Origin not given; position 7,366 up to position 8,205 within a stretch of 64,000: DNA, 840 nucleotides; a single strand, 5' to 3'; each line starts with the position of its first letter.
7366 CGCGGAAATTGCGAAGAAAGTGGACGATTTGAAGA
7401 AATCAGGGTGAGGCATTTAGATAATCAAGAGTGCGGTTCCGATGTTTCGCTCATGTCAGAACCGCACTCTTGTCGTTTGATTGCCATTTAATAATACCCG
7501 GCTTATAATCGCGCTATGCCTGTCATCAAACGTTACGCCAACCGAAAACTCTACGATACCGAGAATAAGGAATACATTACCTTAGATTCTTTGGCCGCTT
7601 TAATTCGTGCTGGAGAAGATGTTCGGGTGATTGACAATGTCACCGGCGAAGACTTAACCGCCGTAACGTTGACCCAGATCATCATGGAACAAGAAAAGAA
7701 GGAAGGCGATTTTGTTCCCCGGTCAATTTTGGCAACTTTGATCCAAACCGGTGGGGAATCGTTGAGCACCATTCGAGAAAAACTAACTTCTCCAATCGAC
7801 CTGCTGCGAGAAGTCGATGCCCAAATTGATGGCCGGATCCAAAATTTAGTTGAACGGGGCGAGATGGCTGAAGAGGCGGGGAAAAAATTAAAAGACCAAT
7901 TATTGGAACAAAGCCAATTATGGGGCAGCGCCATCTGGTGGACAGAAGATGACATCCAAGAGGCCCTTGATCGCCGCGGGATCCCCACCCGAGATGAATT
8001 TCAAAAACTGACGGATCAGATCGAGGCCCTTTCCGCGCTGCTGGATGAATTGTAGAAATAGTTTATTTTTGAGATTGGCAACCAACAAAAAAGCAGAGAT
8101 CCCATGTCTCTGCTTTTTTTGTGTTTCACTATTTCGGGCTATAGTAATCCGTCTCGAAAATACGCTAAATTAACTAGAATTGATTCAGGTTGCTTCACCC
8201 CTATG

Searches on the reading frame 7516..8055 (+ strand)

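Call 18: search_protein_families(library=pfam, proteins=[window:7516-8055:+])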
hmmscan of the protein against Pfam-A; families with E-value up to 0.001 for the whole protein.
window:7516-8055:+ (179 aa): 2 families
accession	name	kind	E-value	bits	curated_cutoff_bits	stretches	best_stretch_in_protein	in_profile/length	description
PF07879.16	PHB_acc_N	-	3e-28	98.1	25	1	3-62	1-60/61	PHB/PHA accumulation regulator DNA-binding domain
PF05597.16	Phasin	-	3.1e-05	24.5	28.8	1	119-178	67-123/126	Poly(hydroxyalcanoate) granule associated protein (phasin)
